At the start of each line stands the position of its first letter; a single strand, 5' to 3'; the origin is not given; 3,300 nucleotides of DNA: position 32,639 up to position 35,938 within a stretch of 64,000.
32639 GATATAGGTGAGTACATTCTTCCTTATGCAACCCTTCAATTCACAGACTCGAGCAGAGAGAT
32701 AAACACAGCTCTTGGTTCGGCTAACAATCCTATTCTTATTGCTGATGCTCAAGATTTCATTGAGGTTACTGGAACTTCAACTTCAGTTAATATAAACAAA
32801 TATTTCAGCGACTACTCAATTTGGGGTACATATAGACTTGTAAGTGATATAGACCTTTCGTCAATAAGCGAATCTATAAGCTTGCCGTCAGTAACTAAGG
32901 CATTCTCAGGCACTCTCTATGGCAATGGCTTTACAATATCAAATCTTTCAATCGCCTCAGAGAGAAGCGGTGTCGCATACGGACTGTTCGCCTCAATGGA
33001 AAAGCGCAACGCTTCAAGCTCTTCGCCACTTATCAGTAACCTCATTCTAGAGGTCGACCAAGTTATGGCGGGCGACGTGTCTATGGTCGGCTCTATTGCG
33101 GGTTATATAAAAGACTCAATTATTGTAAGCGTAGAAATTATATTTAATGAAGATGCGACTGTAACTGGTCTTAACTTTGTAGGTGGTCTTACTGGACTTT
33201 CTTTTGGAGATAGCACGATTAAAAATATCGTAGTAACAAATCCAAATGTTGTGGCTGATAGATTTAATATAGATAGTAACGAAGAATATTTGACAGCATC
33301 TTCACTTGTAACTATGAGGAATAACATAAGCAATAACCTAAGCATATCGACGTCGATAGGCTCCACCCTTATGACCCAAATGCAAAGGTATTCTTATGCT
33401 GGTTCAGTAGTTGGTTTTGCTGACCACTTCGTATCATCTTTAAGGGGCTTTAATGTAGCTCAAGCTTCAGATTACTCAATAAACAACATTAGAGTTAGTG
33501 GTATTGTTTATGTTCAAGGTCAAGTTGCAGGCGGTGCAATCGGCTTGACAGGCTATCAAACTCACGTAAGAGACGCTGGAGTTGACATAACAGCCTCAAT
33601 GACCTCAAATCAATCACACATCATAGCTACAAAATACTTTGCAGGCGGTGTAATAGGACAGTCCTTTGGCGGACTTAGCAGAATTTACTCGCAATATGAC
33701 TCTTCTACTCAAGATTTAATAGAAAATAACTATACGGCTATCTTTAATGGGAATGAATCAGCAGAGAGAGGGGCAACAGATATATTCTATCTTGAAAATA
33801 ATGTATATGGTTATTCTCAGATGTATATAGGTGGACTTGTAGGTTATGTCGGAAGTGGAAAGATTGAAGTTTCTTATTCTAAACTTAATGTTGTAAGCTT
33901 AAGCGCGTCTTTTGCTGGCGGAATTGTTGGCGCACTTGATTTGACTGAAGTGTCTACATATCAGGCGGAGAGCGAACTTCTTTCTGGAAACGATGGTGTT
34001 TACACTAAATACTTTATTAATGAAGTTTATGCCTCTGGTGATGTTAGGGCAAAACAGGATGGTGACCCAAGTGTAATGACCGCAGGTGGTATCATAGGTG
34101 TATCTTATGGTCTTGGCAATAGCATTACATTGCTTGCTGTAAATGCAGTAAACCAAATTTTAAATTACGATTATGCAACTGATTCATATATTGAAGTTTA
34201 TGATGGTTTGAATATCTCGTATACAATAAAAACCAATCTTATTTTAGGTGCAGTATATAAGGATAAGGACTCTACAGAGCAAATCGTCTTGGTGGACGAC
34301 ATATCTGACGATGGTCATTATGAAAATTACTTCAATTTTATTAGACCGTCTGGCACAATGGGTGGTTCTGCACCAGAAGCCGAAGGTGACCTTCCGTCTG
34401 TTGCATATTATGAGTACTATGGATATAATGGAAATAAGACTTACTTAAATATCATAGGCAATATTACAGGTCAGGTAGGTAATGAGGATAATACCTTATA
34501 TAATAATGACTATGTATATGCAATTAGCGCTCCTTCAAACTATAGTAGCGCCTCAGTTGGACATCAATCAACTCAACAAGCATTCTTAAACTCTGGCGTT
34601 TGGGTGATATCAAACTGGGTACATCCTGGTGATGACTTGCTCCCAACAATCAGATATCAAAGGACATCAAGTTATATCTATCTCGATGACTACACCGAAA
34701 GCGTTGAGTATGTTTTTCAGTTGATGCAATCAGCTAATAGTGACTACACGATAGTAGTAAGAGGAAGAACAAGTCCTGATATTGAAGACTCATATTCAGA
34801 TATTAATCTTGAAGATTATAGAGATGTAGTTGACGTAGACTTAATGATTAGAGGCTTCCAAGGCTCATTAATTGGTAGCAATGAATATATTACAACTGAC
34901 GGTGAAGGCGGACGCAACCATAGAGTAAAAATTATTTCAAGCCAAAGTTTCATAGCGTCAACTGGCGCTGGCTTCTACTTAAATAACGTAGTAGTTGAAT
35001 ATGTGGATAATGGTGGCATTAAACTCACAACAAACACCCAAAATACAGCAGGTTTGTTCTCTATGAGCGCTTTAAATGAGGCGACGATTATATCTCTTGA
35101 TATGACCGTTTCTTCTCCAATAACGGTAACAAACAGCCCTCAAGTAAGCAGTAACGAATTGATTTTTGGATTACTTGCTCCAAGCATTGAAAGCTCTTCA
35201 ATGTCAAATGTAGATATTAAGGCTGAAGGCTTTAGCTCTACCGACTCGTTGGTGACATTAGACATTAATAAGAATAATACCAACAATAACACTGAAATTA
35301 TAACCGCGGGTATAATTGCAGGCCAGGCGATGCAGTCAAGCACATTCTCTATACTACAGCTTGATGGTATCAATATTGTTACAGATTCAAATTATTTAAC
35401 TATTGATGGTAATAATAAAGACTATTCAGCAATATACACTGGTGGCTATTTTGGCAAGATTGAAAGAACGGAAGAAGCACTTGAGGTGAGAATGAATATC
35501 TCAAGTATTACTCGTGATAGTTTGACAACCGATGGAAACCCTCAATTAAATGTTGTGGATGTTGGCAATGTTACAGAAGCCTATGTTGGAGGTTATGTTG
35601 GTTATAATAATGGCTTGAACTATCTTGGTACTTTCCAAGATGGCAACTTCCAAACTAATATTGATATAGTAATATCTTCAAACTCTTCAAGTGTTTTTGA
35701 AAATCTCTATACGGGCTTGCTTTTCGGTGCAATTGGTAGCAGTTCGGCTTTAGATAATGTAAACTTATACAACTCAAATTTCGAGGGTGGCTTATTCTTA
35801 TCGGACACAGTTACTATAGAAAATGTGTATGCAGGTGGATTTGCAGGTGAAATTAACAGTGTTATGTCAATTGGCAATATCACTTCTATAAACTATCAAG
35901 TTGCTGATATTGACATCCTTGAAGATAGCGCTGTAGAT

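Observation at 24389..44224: Single 19.8-kb ORF encoding a roughly 6,600-aa GLUG-repeat lipoprotein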

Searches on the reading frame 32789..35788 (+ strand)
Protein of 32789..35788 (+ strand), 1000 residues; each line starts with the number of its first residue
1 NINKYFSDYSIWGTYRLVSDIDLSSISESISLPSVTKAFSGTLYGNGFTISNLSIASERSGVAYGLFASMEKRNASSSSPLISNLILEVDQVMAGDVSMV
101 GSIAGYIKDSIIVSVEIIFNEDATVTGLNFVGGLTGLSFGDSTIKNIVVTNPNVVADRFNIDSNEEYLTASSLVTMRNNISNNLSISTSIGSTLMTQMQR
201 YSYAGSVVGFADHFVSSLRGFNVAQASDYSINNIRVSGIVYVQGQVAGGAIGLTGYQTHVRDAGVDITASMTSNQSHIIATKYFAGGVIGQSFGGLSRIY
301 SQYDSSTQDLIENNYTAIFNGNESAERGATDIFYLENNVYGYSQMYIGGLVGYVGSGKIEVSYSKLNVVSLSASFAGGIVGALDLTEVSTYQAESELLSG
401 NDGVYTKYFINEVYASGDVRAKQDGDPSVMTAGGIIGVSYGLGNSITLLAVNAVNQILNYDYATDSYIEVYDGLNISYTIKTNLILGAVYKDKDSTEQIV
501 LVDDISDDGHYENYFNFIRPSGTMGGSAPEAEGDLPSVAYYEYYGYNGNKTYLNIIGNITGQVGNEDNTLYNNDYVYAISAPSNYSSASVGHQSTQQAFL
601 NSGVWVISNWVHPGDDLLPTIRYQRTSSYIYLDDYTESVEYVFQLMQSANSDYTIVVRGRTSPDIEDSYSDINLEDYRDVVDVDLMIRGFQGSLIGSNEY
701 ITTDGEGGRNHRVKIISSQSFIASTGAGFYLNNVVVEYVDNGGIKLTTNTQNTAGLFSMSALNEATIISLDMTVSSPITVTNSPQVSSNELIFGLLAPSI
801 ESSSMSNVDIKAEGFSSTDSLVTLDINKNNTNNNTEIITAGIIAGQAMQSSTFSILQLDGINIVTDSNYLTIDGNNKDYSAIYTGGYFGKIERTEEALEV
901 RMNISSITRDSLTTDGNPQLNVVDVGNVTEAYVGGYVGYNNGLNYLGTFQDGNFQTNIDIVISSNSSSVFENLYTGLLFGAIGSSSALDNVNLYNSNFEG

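Call 99: find_related_loci(query=window:32789-35788:+, collection=metagenome_contigs, flank=10000)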
Query window:32789-35788:+ (1000 aa) in metagenome_contigs; peptide patterns used: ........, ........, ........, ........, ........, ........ (x = any residue, [..] = any of these).
142 stretches matched a pattern; 4 encode a relative of the query (tblastn E <= 1e-3); 4 distinct loci.
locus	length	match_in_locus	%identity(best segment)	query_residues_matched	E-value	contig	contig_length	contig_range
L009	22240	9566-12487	53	11-1000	0e+0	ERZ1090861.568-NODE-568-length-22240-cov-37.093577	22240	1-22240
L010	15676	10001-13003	52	4-1000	0e+0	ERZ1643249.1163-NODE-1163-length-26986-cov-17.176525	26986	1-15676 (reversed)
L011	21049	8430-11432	52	4-1000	0e+0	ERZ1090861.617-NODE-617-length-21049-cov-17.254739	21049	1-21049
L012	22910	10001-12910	43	1-989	0e+0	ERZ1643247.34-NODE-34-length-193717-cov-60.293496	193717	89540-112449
